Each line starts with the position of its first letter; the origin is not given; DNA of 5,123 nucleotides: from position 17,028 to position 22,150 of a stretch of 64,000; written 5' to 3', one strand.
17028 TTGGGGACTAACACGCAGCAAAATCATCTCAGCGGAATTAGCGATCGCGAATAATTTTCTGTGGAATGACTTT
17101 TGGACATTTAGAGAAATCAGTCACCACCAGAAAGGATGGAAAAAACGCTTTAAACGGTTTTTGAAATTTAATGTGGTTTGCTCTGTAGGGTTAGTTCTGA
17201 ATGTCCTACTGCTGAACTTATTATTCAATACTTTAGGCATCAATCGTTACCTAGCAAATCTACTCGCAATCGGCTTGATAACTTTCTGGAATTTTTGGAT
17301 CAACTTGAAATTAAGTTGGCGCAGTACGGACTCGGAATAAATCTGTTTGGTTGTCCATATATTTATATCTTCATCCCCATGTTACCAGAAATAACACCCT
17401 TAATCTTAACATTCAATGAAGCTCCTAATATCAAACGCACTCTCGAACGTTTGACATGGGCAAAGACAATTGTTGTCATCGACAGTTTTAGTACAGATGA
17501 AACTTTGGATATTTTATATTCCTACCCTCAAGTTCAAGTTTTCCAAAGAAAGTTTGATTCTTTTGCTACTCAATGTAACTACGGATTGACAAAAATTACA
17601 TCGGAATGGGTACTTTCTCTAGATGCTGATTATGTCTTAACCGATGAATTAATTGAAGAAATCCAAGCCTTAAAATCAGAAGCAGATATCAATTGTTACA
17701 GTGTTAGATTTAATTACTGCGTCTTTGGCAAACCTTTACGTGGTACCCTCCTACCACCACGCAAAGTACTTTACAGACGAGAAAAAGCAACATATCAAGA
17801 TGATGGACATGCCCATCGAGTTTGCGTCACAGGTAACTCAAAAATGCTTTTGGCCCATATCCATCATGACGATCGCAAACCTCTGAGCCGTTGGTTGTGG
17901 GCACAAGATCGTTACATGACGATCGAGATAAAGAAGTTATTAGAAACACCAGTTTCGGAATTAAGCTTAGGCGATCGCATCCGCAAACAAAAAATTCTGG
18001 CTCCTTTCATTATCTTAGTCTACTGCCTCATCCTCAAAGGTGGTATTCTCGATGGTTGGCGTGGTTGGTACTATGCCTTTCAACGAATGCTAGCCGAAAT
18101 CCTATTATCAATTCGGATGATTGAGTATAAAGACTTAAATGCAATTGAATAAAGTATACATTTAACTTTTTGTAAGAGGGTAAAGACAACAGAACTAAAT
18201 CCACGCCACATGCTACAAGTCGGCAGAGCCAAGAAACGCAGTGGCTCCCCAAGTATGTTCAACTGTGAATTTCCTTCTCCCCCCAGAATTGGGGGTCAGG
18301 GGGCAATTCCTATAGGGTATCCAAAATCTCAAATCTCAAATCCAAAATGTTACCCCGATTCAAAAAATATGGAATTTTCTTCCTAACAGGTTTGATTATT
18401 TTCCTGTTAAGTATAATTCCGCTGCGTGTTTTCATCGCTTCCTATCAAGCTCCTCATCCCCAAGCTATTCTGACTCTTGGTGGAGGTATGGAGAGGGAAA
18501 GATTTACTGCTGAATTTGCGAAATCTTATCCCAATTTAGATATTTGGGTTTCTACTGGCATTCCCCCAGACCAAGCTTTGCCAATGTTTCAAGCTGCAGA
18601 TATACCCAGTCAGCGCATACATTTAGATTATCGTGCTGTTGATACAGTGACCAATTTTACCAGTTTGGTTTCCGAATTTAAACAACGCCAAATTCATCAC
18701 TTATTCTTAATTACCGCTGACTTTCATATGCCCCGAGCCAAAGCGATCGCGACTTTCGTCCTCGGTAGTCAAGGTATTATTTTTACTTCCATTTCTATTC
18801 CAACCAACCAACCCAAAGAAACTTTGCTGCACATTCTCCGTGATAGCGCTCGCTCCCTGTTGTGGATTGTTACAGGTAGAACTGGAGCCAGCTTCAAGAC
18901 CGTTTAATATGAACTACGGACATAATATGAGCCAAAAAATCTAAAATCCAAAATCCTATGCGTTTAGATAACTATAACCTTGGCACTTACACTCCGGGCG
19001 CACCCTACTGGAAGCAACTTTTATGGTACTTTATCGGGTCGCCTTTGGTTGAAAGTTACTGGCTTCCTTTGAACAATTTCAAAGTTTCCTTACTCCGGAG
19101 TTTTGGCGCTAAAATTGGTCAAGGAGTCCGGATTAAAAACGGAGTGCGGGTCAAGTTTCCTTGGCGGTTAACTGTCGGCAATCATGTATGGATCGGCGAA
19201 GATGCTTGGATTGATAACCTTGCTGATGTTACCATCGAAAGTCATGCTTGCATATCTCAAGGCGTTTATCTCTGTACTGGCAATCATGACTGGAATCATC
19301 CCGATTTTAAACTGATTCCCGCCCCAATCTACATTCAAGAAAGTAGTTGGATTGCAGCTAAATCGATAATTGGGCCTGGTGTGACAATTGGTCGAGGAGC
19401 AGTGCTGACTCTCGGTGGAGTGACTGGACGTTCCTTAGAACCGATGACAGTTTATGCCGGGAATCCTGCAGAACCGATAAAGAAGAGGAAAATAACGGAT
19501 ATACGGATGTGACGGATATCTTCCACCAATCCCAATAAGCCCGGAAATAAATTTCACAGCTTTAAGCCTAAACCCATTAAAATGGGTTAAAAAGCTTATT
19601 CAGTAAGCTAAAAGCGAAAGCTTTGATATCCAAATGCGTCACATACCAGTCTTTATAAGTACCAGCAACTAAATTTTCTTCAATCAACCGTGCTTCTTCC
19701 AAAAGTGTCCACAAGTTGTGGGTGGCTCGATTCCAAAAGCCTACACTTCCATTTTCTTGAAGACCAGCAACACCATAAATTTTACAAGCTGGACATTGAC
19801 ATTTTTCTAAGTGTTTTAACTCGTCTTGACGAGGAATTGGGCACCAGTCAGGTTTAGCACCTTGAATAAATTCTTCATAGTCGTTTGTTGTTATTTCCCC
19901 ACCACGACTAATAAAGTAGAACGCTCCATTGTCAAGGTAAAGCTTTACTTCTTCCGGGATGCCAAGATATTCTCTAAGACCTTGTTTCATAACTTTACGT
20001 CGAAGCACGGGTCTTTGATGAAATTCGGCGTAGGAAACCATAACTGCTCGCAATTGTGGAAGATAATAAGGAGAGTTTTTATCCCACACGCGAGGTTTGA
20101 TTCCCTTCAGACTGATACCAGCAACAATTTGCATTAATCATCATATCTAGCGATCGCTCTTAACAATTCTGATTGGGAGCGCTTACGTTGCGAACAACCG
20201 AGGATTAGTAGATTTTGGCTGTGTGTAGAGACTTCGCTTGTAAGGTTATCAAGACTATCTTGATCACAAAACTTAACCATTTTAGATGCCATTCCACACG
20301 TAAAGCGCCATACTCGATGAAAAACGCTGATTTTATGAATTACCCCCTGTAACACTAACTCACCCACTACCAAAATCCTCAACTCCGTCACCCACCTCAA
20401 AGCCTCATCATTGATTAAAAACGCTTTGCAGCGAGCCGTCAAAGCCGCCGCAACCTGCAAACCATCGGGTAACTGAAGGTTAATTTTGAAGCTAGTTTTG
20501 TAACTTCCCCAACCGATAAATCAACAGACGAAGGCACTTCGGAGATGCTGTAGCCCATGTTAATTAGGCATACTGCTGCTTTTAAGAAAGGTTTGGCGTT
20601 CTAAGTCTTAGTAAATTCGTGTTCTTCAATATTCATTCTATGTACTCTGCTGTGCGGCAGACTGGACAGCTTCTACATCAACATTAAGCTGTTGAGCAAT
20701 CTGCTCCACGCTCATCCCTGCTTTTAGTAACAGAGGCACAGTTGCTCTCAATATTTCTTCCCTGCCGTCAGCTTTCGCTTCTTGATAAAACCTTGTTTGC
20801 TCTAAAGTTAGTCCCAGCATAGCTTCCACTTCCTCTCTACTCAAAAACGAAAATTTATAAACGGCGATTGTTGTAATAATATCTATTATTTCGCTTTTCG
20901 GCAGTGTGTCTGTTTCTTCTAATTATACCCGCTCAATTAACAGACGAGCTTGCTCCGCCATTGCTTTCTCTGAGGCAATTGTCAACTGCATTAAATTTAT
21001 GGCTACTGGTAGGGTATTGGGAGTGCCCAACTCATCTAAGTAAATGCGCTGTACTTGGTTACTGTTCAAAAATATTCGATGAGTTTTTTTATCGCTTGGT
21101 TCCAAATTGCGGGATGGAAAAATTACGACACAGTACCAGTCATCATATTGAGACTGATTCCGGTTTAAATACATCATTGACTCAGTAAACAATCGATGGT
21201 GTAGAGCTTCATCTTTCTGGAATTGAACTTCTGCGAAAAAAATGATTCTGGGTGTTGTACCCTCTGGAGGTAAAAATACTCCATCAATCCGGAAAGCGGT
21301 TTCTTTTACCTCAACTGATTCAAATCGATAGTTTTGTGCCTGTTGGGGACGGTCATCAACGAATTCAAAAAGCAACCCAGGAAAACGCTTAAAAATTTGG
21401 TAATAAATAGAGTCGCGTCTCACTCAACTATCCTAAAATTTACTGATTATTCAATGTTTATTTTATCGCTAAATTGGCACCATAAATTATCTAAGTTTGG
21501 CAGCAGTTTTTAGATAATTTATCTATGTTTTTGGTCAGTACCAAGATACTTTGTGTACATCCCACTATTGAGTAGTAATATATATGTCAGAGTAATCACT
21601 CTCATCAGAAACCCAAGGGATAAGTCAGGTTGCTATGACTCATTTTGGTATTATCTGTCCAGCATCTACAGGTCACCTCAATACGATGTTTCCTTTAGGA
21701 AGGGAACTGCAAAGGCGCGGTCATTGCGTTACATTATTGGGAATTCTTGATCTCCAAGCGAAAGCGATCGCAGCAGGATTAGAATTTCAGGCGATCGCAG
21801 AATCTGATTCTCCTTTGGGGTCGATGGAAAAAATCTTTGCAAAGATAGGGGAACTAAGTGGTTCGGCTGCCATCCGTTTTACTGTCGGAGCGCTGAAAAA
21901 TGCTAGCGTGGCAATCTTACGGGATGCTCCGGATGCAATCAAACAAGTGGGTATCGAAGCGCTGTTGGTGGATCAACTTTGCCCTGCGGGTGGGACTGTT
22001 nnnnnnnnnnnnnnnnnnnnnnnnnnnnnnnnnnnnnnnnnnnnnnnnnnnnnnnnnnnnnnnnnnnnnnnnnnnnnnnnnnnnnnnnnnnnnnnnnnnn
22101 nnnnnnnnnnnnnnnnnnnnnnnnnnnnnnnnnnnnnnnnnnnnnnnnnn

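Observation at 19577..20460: Half-size tRNA-guanine-transglycosylase-like zinc protein coupled to a 108-aa ORF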

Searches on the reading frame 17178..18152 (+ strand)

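Call 50: search_protein_families(library=pfam, proteins=[window:17178-18152:+], max_evalue=0.001)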
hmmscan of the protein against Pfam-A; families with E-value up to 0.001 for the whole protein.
window:17178-18152:+ (324 aa): 2 families
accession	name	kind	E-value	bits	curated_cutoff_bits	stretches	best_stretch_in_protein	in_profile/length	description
PF00535.33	Glycos_transf_2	-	4e-17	63.1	23.3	1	76-192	4-131/168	Glycosyl transferase family 2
PF13641.12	Glyco_tranf_2_3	-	0.00077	20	27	0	72-165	3-111/230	Glycosyltransferase like family 2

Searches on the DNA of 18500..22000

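Call 79: search_rna_families(source=window, start=18500, end=22000, threshold=evalue, max_evalue=1)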
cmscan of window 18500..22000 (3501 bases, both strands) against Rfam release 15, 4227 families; matches with E-value up to 1: 0.
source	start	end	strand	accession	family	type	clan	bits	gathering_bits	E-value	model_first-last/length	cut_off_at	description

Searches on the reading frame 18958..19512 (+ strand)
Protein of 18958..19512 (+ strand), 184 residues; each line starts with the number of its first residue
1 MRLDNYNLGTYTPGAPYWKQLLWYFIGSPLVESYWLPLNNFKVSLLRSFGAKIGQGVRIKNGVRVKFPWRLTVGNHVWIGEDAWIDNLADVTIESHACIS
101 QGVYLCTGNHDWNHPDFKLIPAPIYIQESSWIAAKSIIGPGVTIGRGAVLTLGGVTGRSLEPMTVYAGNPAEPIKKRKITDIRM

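Call 50: search_protein_families(library=pfam, proteins=[window:18958-19512:+], max_evalue=0.001)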
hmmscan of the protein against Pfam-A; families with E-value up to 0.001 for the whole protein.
window:18958-19512:+ (184 aa): 1 family
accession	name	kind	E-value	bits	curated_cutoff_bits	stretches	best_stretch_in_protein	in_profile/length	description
PF00132.30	Hexapep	-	8.9e-11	41.5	27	1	124-149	2-27/36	Bacterial transferase hexapeptide (six repeats)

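Call 81: find_encoding_contigs(protein=window:18958-19512:+, flank=4000, max_places=5)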
Protein window:18958-19512:+ (184 aa): 1 contig read that carries it; 1 place shown.
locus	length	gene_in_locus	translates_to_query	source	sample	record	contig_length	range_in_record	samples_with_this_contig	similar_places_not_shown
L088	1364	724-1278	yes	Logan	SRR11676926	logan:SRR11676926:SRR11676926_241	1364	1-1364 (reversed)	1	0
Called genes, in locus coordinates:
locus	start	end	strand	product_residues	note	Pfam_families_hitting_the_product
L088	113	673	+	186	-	PF02698:DUF218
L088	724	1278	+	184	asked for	PF00132:Hexapep (faint), PF25087:GMPPB_C (faint)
